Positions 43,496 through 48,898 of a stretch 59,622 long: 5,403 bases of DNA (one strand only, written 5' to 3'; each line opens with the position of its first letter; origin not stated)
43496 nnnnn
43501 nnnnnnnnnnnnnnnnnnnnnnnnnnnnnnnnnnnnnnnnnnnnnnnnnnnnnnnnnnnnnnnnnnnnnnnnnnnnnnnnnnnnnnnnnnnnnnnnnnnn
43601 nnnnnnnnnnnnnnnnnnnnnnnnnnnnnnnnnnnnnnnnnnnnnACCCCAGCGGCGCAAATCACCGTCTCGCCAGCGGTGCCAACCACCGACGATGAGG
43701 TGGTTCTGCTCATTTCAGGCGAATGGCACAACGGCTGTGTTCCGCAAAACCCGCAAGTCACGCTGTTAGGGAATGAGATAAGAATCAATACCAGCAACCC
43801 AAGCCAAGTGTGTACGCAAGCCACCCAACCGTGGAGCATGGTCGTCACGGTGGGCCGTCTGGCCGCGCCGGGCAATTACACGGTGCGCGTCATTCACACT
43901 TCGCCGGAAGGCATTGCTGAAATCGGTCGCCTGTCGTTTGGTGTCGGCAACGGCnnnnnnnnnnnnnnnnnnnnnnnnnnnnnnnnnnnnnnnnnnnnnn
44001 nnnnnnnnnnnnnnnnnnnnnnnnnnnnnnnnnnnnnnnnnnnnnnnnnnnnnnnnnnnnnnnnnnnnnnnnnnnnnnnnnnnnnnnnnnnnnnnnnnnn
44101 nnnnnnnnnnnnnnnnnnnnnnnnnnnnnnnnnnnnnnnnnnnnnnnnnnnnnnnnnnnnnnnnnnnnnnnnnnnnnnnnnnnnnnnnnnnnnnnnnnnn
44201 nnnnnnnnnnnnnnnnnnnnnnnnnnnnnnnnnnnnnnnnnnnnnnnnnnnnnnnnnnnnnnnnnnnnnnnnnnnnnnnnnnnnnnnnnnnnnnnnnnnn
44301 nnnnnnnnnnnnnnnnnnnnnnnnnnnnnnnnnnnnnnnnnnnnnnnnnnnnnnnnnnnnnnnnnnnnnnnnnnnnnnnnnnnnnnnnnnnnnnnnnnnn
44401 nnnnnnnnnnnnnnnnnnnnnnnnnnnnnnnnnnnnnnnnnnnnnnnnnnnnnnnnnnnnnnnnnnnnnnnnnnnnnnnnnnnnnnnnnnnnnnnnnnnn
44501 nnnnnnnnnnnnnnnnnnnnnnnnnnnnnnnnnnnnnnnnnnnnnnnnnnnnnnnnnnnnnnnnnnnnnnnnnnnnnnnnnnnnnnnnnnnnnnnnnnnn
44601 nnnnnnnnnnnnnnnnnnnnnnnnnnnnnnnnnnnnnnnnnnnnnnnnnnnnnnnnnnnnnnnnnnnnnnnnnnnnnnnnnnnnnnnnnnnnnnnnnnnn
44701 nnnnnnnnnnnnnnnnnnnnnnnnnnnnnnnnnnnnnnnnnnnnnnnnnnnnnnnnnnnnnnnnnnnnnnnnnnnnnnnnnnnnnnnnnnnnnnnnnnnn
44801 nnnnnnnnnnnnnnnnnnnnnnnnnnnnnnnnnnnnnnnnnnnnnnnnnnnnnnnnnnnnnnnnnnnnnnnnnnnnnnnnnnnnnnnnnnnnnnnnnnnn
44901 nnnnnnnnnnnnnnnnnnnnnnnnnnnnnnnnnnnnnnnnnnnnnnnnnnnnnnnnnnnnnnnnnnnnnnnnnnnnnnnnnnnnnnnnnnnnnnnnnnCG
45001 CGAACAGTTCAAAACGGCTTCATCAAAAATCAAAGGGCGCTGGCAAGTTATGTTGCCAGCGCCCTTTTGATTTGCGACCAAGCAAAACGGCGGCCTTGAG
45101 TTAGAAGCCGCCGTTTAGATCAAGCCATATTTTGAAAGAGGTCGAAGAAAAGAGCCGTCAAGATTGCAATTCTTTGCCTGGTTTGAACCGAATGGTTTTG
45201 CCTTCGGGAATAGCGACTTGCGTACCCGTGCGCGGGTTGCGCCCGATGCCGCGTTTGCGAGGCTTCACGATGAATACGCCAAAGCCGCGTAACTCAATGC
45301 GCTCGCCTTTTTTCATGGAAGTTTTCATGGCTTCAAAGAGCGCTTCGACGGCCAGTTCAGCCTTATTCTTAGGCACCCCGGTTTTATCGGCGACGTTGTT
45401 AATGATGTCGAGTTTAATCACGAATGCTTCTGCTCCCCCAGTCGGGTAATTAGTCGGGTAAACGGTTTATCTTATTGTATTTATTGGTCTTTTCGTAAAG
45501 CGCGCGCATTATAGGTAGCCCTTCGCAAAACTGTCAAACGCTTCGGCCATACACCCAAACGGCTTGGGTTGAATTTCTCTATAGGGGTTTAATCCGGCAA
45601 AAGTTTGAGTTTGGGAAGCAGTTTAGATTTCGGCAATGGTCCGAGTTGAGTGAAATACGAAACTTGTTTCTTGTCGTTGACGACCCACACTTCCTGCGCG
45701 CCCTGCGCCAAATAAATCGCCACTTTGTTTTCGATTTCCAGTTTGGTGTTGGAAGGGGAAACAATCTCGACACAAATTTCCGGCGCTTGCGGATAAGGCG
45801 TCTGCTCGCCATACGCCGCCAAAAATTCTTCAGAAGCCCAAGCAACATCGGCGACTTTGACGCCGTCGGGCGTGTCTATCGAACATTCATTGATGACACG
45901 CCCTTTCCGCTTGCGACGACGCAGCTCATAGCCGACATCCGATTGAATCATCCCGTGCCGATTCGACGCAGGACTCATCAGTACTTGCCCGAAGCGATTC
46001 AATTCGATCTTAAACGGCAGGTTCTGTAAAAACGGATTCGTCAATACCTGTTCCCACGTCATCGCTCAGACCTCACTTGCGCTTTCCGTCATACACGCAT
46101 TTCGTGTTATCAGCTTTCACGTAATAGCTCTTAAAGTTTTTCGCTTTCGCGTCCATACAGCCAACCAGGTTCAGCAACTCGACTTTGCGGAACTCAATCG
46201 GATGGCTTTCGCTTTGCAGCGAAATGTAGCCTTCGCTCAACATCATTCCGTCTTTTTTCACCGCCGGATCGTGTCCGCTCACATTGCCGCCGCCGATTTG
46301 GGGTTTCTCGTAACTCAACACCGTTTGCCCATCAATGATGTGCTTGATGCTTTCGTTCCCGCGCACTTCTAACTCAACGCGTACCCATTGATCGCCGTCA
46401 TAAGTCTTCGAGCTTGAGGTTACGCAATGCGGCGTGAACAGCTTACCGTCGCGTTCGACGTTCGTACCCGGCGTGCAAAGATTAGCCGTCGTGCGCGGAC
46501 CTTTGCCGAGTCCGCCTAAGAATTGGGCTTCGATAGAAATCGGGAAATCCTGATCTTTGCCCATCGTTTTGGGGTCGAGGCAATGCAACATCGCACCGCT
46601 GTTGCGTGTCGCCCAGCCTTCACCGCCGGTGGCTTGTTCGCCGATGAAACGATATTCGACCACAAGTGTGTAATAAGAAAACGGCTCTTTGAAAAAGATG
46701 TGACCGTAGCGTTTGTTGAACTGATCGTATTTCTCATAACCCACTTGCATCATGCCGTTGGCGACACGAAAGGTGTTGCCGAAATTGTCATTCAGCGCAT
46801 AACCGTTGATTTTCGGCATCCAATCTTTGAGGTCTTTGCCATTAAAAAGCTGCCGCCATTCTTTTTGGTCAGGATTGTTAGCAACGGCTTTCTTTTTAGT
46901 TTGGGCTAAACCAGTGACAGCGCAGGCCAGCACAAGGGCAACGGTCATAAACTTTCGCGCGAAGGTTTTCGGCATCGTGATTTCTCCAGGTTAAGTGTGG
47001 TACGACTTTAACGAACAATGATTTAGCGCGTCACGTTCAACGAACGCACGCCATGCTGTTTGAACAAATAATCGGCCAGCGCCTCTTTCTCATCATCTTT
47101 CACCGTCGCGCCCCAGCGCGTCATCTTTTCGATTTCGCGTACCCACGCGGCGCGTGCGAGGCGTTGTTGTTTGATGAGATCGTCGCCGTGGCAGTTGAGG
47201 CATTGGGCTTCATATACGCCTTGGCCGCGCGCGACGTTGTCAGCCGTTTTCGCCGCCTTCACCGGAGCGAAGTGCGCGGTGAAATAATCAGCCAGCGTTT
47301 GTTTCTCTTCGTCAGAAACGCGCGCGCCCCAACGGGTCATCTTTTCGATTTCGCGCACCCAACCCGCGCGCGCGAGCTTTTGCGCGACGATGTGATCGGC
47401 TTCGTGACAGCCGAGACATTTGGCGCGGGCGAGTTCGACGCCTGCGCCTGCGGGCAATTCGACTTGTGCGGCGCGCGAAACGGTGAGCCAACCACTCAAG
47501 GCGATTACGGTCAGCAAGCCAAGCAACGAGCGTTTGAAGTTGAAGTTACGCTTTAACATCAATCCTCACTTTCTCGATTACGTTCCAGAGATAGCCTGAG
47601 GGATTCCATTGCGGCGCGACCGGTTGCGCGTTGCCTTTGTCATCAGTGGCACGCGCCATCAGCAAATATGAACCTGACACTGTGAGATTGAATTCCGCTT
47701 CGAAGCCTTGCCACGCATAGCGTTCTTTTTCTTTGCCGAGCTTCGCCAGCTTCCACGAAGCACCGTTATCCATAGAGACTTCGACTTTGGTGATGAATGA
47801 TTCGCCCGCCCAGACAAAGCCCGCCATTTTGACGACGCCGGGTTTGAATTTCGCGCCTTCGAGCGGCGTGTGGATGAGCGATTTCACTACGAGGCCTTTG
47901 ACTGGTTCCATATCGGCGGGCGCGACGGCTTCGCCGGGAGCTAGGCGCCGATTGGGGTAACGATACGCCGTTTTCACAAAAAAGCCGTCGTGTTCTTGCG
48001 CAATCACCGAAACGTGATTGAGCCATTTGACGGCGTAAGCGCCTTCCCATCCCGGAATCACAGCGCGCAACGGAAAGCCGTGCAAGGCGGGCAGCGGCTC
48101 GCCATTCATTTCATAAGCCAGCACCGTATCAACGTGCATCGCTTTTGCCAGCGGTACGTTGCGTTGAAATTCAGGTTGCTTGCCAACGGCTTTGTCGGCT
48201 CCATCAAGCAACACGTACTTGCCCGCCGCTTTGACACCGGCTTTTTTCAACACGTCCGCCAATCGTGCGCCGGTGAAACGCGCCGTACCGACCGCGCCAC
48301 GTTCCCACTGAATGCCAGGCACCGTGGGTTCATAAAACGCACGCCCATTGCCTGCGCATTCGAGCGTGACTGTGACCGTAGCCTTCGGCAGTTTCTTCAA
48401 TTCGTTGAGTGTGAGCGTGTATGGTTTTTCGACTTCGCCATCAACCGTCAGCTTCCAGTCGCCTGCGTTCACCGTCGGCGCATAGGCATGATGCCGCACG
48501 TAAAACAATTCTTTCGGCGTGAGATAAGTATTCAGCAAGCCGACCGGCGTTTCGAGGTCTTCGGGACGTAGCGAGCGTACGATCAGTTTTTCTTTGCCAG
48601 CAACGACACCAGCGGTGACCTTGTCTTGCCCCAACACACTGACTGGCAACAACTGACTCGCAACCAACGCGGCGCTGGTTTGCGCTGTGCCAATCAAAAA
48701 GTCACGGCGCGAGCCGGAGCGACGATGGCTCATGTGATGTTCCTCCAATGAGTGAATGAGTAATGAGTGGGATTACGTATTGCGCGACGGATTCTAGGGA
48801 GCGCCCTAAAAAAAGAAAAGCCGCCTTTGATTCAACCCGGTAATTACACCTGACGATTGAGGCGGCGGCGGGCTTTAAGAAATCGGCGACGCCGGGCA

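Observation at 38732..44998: Giant self-contained cohesin/dockerin-like + 15x IPT/TIG surface scaffold with two orphan domains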

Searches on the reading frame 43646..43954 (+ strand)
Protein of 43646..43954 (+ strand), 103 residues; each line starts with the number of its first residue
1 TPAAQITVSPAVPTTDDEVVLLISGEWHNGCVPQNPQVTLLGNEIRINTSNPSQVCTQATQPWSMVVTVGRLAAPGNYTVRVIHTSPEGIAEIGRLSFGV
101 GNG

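Call 7: search_protein_families(library=pfam, proteins=[window:43646-43954:+], max_evalue=10)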
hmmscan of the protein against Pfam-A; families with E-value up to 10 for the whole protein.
window:43646-43954:+ (103 aa): 1 family
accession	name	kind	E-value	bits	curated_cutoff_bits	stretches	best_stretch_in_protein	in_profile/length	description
PF10648.15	Gmad2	-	0.091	13.5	25.7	1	58-89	54-84/86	Immunoglobulin-like domain of bacterial spore germination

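Call 8: search_protein_families(library=ncbifam, proteins=[window:43646-43954:+], max_evalue=10)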
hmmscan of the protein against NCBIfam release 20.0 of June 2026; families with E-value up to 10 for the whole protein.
window:43646-43954:+ (103 aa): 1 family
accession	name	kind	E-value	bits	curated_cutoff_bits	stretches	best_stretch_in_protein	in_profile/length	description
NF058597.1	CoaZ_rpt_PGGG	domain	0.087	12.9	30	1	45-90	35-79/88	choice-of-anchor Z repeating domain-containing protein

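Call 40: search_protein_representatives(protein=window:43646-43954:+)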
Query: 103 residues. Proteins with E-value up to 0.001 (for the whole library): 423; up to 1e-10: 105; up to 1e-30: 3. The best 150 are listed.
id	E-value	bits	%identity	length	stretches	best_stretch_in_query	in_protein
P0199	1.2e-60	218.1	41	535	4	4-82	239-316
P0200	1.0e-47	176.6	39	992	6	2-101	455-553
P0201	4.3e-33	129.6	44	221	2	4-103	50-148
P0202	8.0e-30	119.1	43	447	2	3-82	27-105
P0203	3.3e-26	107.5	43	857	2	4-82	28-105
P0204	1.3e-24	102.4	56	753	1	3-100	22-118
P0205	7.8e-24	99.9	45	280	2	3-82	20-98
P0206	1.8e-22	95.5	55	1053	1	2-100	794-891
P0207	8.7e-22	93.3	49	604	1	3-100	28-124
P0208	6.4e-21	90.5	51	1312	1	3-102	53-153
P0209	6.8e-21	90.4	52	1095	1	3-100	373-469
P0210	7.9e-21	90.2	53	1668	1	4-100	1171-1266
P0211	8.6e-21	90.1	52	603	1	2-100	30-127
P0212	1.9e-20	89.0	40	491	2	4-82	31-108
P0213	4.7e-20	87.7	53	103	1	10-99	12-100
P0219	4.3e-19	84.6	49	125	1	4-100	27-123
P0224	1.2e-18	83.2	45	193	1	3-100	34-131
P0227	6.1e-18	81.0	49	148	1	4-99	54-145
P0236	1.6e-16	76.4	45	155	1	3-101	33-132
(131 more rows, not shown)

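Call 41: search_protein_families(library=pfam, proteins=[P0199, P0200, P0201, P0204, P0207, P0213, P0219, P0224, P0227, P0236], max_evalue=0.01)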
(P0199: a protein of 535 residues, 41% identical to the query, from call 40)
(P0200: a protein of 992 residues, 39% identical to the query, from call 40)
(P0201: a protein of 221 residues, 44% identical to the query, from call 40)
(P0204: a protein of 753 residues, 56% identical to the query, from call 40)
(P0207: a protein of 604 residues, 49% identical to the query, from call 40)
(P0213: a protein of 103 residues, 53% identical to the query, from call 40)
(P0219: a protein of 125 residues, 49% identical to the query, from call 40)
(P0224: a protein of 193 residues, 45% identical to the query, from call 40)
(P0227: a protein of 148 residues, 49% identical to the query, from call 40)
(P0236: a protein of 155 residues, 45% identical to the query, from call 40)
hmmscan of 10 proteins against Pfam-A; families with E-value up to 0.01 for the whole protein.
P0199 (535 aa): 2 families
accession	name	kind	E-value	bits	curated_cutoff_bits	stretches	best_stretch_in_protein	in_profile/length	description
PF18998.6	Flg_new_2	-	4.6e-07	30.2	23.6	1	348-394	5-47/73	Divergent InlB B-repeat domain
PF25653.1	HMG-CoA_red_N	-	0.0036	18.3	27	0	194-236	72-114/115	Hydroxymethylglutaryl-CoA reductase, N-terminal domain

P0200 (992 aa): 1 family
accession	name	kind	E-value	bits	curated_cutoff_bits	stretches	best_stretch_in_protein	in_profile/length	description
PF01833.30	TIG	-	4.7e-35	119.9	20.9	4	557-640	1-82/84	IPT/TIG domain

P0201 (221 aa): 0 families

P0204 (753 aa): 0 families

P0207 (604 aa): 0 families

P0213 (103 aa): 0 families

P0219 (125 aa): 0 families

P0224 (193 aa): 0 families

P0227 (148 aa): 0 families

P0236 (155 aa): 0 families

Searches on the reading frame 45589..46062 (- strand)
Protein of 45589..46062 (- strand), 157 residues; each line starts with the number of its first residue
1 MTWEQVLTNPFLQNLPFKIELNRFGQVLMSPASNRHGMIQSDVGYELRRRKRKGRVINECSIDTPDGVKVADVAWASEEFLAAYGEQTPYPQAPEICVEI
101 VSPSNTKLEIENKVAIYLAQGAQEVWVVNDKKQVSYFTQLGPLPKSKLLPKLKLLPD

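Call 9: search_protein_families(library=pfam, proteins=[window:45589-46062:-], max_evalue=0.001)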
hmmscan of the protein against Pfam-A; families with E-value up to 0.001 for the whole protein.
window:45589-46062:- (157 aa): 1 family
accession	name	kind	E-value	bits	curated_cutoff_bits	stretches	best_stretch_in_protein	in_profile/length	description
PF05685.18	Uma2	-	7.4e-19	68.3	27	1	10-138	8-140/172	Putative restriction endonuclease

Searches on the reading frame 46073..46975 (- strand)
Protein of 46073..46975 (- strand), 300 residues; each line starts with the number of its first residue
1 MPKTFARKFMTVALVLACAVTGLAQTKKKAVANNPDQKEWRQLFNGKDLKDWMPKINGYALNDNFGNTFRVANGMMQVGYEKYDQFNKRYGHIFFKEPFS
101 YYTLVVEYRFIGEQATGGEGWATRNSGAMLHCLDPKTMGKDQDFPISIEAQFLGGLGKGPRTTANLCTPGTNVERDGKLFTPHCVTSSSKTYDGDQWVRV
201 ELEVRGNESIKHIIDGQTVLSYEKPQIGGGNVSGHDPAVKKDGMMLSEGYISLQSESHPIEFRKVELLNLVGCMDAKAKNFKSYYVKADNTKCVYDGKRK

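Call 9: search_protein_families(library=pfam, proteins=[window:46073-46975:-], max_evalue=0.001)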
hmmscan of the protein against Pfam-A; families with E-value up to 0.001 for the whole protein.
window:46073-46975:- (300 aa): 1 family
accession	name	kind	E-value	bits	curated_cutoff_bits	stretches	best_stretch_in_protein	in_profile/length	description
PF06439.18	3keto-disac_hyd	-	1.3e-31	110.5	26.8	1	39-267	1-186/187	3-keto-disaccharide hydrolase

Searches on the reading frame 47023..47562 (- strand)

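Call 9: search_protein_families(library=pfam, proteins=[window:47023-47562:-], max_evalue=0.001)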
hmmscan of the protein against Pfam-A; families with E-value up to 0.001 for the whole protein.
window:47023-47562:- (179 aa): 4 families
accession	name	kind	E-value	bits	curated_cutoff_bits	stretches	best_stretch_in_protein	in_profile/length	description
PF13442.11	Cytochrome_CBB3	-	8.9e-13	48.8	27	1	109-166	2-68/68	Cytochrome C oxidase, cbb3-type, subunit III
PF09098.15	Dehyd-heme_bind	-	1.3e-07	31.8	25.2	0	112-172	2-69/167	Quinohemoprotein amine dehydrogenase A, alpha subunit, haem binding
PF02167.20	Cytochrom_C1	-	1.7e-05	25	22.8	0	109-158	14-63/219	Cytochrome C1 family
PF00034.26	Cytochrom_C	-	0.00062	21.5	21.3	0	110-132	1-23/90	Cytochrome c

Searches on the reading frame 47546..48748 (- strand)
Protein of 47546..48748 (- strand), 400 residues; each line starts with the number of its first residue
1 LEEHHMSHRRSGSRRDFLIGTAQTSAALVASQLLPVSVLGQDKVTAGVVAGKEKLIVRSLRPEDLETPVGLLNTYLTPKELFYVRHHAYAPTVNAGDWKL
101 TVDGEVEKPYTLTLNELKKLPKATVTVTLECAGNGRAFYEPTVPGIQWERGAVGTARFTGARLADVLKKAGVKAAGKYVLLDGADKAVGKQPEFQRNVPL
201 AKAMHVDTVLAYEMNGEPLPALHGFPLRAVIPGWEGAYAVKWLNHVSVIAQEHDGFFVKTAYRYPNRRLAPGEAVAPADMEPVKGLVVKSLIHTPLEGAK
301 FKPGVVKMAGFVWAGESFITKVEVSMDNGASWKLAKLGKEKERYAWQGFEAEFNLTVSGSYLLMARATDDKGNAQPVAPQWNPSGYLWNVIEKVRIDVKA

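Call 9: search_protein_families(library=pfam, proteins=[window:47546-48748:-], max_evalue=0.001)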
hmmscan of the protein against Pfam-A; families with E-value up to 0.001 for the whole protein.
window:47546-48748:- (400 aa): 2 families
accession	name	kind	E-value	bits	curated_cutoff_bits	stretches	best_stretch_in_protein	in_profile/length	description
PF00174.25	Oxidored_molyb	-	1.1e-59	201.3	24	1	88-256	2-168/169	Oxidoreductase molybdopterin binding domain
PF03404.22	Mo-co_dimer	-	9e-15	55.3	22.7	1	286-398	7-137/138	Mo-co oxidoreductase dimerisation domain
